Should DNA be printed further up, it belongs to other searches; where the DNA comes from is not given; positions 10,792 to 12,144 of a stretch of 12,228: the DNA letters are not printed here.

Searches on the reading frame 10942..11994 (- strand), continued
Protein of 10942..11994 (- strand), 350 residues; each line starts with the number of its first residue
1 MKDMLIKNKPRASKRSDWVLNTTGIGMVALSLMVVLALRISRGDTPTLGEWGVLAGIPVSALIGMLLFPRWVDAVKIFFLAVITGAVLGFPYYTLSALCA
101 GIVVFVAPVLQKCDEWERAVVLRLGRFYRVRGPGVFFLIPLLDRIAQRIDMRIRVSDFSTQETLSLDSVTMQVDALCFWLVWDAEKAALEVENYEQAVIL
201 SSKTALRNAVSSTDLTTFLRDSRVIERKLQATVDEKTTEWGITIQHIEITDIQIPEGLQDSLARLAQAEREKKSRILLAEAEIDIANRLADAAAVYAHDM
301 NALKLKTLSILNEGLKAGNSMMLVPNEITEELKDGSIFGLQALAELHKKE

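Call 18: find_homologous_proteins(query=L001:3059-3463:+, max_evalue=1e-10)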
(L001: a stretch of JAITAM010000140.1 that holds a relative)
Query L001:3059-3463:+ (135 aa): 2077 proteins with E <= 1e-10 among 2087 candidates; the best 120 are listed.
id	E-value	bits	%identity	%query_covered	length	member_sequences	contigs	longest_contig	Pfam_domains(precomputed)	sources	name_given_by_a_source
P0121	3.5e-80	284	100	100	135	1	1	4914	PF00392.28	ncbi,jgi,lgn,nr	ncbi:MAG: GntR family transcriptional regulator [Spirochaetaceae bacterium]|jgi:GntR family transcri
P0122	8.5e-63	228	81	98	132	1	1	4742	PF00392.28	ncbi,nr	ncbi:MAG: GntR family transcriptional regulator [Spirochaetaceae bacterium]|nr:GntR family transcrip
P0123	9.2e-63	227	81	98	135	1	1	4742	PF00392.28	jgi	jgi:GntR family transcriptional regulator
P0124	7.0e-56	205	79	92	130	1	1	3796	PF00392.28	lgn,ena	-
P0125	1.7e-52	194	70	96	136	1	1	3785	PF00392.28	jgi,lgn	jgi:GntR family transcriptional regulator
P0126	6.3e-49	183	62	96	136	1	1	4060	PF00392.28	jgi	jgi:GntR family transcriptional regulator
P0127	8.2e-49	182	64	96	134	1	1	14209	PF00392.28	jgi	jgi:GntR family transcriptional regulator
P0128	1.0e-48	182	65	97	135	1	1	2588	PF00392.28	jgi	jgi:GntR family transcriptional regulator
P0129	1.2e-48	182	65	97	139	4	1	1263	PF00392.28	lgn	-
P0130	1.6e-48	182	65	96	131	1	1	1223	PF00392.28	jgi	jgi:GntR family transcriptional regulator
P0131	2.2e-48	181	66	93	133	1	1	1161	PF00392.28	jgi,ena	-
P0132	4.2e-48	180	65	96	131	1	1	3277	PF00392.28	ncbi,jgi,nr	ncbi:MAG: GntR family transcriptional regulator [Treponema sp.]|jgi:GntR family transcriptional regu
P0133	8.5e-48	179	65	97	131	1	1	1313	PF00392.28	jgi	jgi:GntR family transcriptional regulator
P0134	1.1e-47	179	62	99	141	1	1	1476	PF00392.28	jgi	-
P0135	2.7e-47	178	67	95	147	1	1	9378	PF00392.28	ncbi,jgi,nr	ncbi:MAG: GntR family transcriptional regulator [Treponema sp.]|jgi:GntR family transcriptional regu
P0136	3.5e-47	177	66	93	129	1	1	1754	PF00392.28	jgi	jgi:GntR family transcriptional regulator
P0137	3.6e-47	177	65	96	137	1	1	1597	PF00392.28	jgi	jgi:GntR family transcriptional regulator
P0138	4.2e-47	177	62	96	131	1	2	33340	PF00392.28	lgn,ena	-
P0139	5.3e-47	177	64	96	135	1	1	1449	PF00392.28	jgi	jgi:GntR family transcriptional regulator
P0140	6.4e-47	176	60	96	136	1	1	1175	PF00392.28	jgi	jgi:GntR family transcriptional regulator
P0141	8.7e-47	176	64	97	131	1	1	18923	PF00392.28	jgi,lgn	jgi:GntR family transcriptional regulator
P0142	9.3e-47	176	65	96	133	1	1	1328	PF00392.28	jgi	jgi:GntR family transcriptional regulator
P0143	9.7e-47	176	61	96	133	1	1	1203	PF00392.28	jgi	jgi:GntR family transcriptional regulator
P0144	1.1e-46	176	61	96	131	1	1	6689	PF00392.28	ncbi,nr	ncbi:MAG: GntR family transcriptional regulator [Treponema sp.]|nr:GntR family transcriptional regul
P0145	1.2e-46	175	60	96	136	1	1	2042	PF00392.28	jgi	jgi:GntR family transcriptional regulator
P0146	1.3e-46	175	61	100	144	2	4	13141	PF00392.28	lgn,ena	-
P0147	1.4e-46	175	61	96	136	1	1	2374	PF00392.28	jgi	jgi:GntR family transcriptional regulator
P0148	1.4e-46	175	60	96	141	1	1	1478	PF00392.28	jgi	jgi:GntR family transcriptional regulator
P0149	1.7e-46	175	64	96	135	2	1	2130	PF00392.28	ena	-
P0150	2.1e-46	175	68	89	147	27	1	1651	PF00392.28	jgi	jgi:GntR family transcriptional regulator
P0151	2.3e-46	175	61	99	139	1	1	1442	PF00392.28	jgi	jgi:GntR family transcriptional regulator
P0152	2.4e-46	174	62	93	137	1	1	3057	PF00392.28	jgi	jgi:GntR family transcriptional regulator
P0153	2.4e-46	174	61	100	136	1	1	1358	PF00392.28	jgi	-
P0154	2.5e-46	174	62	93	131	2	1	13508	PF00392.28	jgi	jgi:GntR family transcriptional regulator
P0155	2.7e-46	174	64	96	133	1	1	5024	PF00392.28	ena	-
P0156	3.0e-46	174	63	93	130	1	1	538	PF00392.28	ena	-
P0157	3.1e-46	174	67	90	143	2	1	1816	PF00392.28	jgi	-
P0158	3.1e-46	174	65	93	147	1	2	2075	PF00392.28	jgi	-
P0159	3.4e-46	174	65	90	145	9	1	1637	PF00392.28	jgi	jgi:GntR family transcriptional regulator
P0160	3.7e-46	174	63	93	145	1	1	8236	PF00392.28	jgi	jgi:GntR family transcriptional regulator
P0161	4.3e-46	174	60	96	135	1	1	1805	PF00392.28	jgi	jgi:GntR family transcriptional regulator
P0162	4.7e-46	174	62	96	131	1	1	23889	PF00392.28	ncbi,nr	ncbi:MAG: GntR family transcriptional regulator [Spirochaetaceae bacterium]|nr:GntR family transcrip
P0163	5.1e-46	173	63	96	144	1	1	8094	PF00392.28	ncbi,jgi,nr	ncbi:MAG: GntR family transcriptional regulator [Treponema sp.]|jgi:GntR family transcriptional regu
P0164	5.7e-46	173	63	96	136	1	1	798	PF00392.28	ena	-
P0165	5.7e-46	173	62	96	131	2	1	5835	PF00392.28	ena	-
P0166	5.8e-46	173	64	96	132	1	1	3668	PF00392.28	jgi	jgi:GntR family transcriptional regulator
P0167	6.3e-46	173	62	95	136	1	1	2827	PF00392.28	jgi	jgi:GntR family transcriptional regulator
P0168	6.7e-46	173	64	90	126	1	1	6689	PF00392.28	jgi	jgi:GntR family transcriptional regulator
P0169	7.9e-46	173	61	96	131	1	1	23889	PF00392.28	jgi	jgi:GntR family transcriptional regulator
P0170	8.2e-46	173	65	95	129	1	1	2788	PF00392.28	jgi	jgi:GntR family transcriptional regulator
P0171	9.2e-46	173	66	90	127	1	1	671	PF00392.28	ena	-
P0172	9.8e-46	173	60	96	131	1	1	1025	PF00392.28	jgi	jgi:GntR family transcriptional regulator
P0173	9.9e-46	172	64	96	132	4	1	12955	PF00392.28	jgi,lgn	jgi:GntR family transcriptional regulator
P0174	1.0e-45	172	65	92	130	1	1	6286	PF00392.28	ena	-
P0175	1.2e-45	172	62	96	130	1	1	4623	PF00392.28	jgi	jgi:GntR family transcriptional regulator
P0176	1.3e-45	172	64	96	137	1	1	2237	PF00392.28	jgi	jgi:GntR family transcriptional regulator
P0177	1.4e-45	172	66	92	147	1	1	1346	PF00392.28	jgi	jgi:GntR family transcriptional regulator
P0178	1.5e-45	172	61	99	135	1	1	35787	PF00392.28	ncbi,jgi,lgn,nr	ncbi:MAG: GntR family transcriptional regulator [Treponema sp.]|jgi:GntR family transcriptional regu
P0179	1.5e-45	172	60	96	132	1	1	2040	PF00392.28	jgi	jgi:GntR family transcriptional regulator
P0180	1.6e-45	172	60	96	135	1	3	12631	PF00392.28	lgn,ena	-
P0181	1.7e-45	172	61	91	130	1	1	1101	PF00392.28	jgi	jgi:GntR family transcriptional regulator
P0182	1.7e-45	172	60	96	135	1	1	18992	PF00392.28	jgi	jgi:GntR family transcriptional regulator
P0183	1.7e-45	172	64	91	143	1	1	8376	PF00392.28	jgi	-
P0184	1.8e-45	172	68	90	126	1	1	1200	PF00392.28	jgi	jgi:GntR family transcriptional regulator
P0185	1.8e-45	172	63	93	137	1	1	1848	PF00392.28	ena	-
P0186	1.9e-45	172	62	93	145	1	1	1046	PF00392.28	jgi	-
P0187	2.1e-45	171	63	91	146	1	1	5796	PF00392.28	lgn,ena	-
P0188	2.2e-45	171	62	93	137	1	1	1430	PF00392.28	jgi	-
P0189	2.2e-45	171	60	96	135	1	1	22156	PF00392.28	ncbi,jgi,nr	ncbi:MAG: GntR family transcriptional regulator [Treponema sp.]|jgi:GntR family transcriptional regu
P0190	2.2e-45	171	66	92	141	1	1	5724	PF00392.28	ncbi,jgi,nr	ncbi:MAG: GntR family transcriptional regulator [Treponema sp.]|jgi:GntR family transcriptional regu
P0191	2.3e-45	171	67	90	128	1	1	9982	PF00392.28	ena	-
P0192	2.5e-45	171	63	94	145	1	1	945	PF00392.28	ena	-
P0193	2.5e-45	171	67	90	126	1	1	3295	PF00392.28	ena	-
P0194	2.5e-45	171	66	90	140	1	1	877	PF00392.28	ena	-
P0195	2.5e-45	171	61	97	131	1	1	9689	PF00392.28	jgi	jgi:GntR family transcriptional regulator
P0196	2.7e-45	171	60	96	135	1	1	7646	PF00392.28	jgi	jgi:GntR family transcriptional regulator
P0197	2.8e-45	171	64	89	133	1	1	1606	PF00392.28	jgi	jgi:GntR family transcriptional regulator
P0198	2.8e-45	171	60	96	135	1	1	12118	PF00392.28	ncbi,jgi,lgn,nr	ncbi:MAG: GntR family transcriptional regulator [Treponema sp.]|jgi:GntR family transcriptional regu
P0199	3.2e-45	171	63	98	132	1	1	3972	PF00392.28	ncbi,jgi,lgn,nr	ncbi:MAG: GntR family transcriptional regulator [Treponema sp.]|jgi:GntR family transcriptional regu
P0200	3.3e-45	171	63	92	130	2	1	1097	PF00392.28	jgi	jgi:GntR family transcriptional regulator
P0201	3.3e-45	171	63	95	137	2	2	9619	PF00392.28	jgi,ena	jgi:GntR family transcriptional regulator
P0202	3.4e-45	171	65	96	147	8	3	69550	PF00392.28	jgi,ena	-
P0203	3.5e-45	171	64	93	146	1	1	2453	PF00392.28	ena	-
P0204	3.7e-45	171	66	87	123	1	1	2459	PF00392.28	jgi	jgi:GntR family transcriptional regulator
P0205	3.9e-45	171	66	90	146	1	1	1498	PF00392.28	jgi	jgi:GntR family transcriptional regulator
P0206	4.4e-45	170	65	95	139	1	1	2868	PF00392.28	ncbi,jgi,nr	ncbi:MAG: GntR family transcriptional regulator [Treponema sp.]|jgi:GntR family transcriptional regu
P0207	4.5e-45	170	60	95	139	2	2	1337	PF00392.28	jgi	-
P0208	4.7e-45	170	66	89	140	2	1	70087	PF00392.28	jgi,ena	-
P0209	4.7e-45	170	62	96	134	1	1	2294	PF00392.28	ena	-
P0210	4.9e-45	170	66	90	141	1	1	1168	PF00392.28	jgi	jgi:GntR family transcriptional regulator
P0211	5.0e-45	170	63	93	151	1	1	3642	PF00392.28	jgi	-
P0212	5.4e-45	170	62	94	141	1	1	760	PF00392.28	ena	-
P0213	5.5e-45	170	61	94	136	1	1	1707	PF00392.28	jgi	jgi:GntR family transcriptional regulator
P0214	5.9e-45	170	60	96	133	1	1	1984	PF00392.28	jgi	jgi:GntR family transcriptional regulator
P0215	6.2e-45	170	65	90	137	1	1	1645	PF00392.28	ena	-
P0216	6.3e-45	170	63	96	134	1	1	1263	PF00392.28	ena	-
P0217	6.3e-45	170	60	96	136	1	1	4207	PF00392.28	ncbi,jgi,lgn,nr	ncbi:MAG: GntR family transcriptional regulator [Treponema sp.]|jgi:GntR family transcriptional regu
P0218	6.5e-45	170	62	96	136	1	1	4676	PF00392.28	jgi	jgi:GntR family transcriptional regulator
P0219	6.9e-45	170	66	87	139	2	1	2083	PF00392.28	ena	-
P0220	6.9e-45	170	63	92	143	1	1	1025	PF00392.28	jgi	jgi:GntR family transcriptional regulator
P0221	6.9e-45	170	68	89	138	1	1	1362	PF00392.28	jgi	jgi:GntR family transcriptional regulator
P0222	7.0e-45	170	63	96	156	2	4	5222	PF00392.28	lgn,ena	-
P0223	7.1e-45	170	65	96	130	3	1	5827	PF00392.28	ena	-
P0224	7.3e-45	170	61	96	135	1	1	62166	PF00392.28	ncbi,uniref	ncbi:GntR family transcriptional regulator [Treponema primitia]|uniref:GntR family transcriptional r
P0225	7.9e-45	170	61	92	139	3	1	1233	PF00392.28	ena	-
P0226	7.9e-45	170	65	95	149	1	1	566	PF00392.28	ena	-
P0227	8.0e-45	170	64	94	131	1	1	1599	PF00392.28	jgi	jgi:GntR family transcriptional regulator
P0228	8.0e-45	170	64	92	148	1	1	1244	PF00392.28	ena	-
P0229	8.1e-45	170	66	90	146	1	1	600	PF00392.28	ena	-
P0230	8.9e-45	169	61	96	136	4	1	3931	PF00392.28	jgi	jgi:GntR family transcriptional regulator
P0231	9.1e-45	169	60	96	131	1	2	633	PF00392.28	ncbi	-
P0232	9.6e-45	169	67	90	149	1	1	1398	PF00392.28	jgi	jgi:GntR family transcriptional regulator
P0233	9.8e-45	169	59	94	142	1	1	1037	PF00392.28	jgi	jgi:GntR family transcriptional regulator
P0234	1.0e-44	169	65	92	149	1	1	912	PF00392.28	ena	-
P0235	1.0e-44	169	64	90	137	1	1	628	PF00392.28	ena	-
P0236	1.1e-44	169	61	94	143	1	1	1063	PF00392.28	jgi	jgi:GntR family transcriptional regulator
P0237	1.1e-44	169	65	90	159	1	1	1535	PF00392.28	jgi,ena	-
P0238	1.2e-44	169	61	94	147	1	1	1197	PF00392.28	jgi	jgi:GntR family transcriptional regulator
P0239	1.2e-44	169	62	93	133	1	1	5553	PF00392.28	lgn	-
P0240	1.3e-44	169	62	96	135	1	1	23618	PF00392.28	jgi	jgi:GntR family transcriptional regulator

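Call 19: list_cluster_members(proteins=[P0001, window:12007-12210:-])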
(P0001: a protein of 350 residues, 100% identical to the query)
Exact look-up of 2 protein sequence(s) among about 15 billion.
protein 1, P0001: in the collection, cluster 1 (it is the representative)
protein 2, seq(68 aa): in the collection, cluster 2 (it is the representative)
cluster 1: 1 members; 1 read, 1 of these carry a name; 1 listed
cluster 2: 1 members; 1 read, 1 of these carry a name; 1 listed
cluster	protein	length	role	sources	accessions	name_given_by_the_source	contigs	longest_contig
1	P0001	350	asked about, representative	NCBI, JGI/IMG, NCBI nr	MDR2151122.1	MAG: slipin family protein [Spirochaetaceae bacterium] | regulator of protease activity HflC (stomatin/prohibitin superfamily) | slipin family protein [Spirochaetaceae bacterium]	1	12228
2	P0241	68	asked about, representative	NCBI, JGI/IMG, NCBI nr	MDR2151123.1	MAG: hypothetical protein LBO67_10055 [Spirochaetaceae bacterium] | hypothetical protein | hypothetical protein [Spirochaetaceae bacterium]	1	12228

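Call 21: find_encoding_contigs(protein=P0122, flank=10000, max_places=10)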
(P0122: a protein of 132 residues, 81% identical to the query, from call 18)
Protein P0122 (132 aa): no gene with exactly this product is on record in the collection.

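Call 22: find_encoding_contigs(protein=P0123, flank=10000, max_places=10)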
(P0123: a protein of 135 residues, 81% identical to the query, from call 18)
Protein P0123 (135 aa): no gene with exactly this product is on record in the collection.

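Call 23: list_cluster_members(proteins=[P0122, P0123, P0002, P0003, P0124])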
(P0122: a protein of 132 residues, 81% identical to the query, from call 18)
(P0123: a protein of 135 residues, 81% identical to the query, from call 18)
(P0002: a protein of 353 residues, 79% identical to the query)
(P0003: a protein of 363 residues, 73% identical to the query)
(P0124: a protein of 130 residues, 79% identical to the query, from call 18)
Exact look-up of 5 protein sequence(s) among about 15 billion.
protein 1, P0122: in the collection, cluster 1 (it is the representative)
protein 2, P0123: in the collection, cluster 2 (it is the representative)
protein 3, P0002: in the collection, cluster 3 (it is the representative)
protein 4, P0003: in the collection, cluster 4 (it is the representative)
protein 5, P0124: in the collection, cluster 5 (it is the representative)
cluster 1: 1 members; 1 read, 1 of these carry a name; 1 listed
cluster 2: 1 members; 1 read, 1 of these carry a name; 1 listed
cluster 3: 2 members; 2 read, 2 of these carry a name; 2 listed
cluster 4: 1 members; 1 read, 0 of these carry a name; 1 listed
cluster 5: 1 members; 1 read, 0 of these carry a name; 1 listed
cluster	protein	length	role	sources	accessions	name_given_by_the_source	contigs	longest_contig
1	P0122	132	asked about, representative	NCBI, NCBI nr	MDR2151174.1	MAG: GntR family transcriptional regulator [Spirochaetaceae bacterium] | GntR family transcriptional regulator [Spirochaetaceae bacterium]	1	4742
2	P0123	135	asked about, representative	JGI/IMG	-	GntR family transcriptional regulator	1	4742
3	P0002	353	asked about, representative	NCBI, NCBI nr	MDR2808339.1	MAG: slipin family protein [Spirochaetaceae bacterium] | slipin family protein [Spirochaetaceae bacterium]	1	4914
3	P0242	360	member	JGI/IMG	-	regulator of protease activity HflC (stomatin/prohibitin superfamily)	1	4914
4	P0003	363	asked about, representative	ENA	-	-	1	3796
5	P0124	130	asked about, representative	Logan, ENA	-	-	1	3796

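Call 42: search_protein_families(library=ncbifam, proteins=[P0001, P0122], max_evalue=0.001)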
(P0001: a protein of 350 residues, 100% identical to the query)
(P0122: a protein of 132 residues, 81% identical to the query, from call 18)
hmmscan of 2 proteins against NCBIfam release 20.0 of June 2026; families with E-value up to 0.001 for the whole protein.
P0001 (350 aa): 3 families
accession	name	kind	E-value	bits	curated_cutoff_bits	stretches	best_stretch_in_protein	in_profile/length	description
TIGR01933.1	hflK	equivalog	1.6e-13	50.7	159.4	1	113-282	4-175/261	FtsH protease activity modulator HflK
TIGR01932.1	hflC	equivalog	1.5e-08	33.9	134.4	1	103-223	14-144/318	protease modulator HflC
NF008181.0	PRK10930.1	equivalog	8.4e-07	28.1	660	1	98-283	85-272/419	FtsH protease activity modulator HflK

P0122 (132 aa): 22 families
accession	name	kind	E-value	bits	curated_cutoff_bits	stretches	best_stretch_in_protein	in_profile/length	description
NF053730.1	TransRegRv1152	equivalog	6.6e-19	68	170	1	13-126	8-115/120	Rv1152 family transcriptional regulator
NF052282.1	PLP_TF_PdxR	equivalog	6.7e-19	68.3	320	1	21-100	1-80/448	MocR-like pyridoxine biosynthesis transcription factor PdxR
NF052286.1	ecto_TF_EhuR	exception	4.9e-18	64.9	480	1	20-101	10-92/458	MocR-like ectoine utilization transcription factor EhuR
NF047563.1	modulin_PmtR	equivalog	6e-17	61.8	200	1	14-126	5-117/125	PSM export ABC transporter transcriptional regulator PmtR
NF052281.1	rhizopine_MocR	equivalog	2.6e-15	56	650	1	12-103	9-102/479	rhizopine catabolism transcriptional regulator MocR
NF012025.0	PRK15481.1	equivalog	3.9e-13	48.9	573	1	25-97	10-82/432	MocR-like B6 salvage transcription factor PtsJ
TIGR02325.1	C_P_lyase_phnF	equivalog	6.2e-12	45.5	156.8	1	16-89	3-76/238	phosphonate metabolism transcriptional regulator PhnF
NF052290.2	MocR_like_YczR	exception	1.9e-11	43.3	487.4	1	17-100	15-98/458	MocR-like transcription factor YczR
NF007001.0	PRK09464.1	equivalog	9.8e-11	41.7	330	1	25-88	14-77/254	pyruvate dehydrogenase complex transcriptional repressor PdhR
NF007741.0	PRK10421.1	equivalog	7.4e-10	38.6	311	1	24-96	10-82/262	transcriptional regulator LldR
TIGR02018.2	his_ut_repres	equivalog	1.8e-09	37.3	220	1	23-91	1-69/226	histidine utilization transcriptional repressor HutC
NF011575.0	PRK14999.1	equivalog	2.5e-09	36.8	424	1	15-110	6-101/241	histidine utilization repressor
NF052285.1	GABA_TF_GabR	exception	6.4e-09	35.1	600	1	23-97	1-75/456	MocR-like transcriptional regulator GabR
NF008491.0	PRK11402.1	subfamily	5.8e-08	32.5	269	1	14-88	4-78/243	GntR family transcriptional regulator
NF007292.0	PRK09764.1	equivalog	6.6e-07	28.8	281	1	20-87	4-71/240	GntR family transcriptional regulator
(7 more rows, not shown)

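Call 45: find_encoding_contigs(protein=P0003, flank=4000, max_places=3)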
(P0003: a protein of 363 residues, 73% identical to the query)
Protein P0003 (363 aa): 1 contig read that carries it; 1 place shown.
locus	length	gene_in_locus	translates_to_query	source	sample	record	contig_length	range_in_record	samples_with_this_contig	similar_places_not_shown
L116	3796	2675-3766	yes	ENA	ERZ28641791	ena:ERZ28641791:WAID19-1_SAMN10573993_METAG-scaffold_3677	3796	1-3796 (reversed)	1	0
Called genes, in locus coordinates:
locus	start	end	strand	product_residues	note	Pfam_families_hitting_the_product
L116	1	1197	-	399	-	?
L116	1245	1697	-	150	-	PF06695:Sm_multidrug_ex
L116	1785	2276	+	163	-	PF05258:DciA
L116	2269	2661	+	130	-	PF00392:GntR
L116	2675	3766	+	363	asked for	PF01145:Band_7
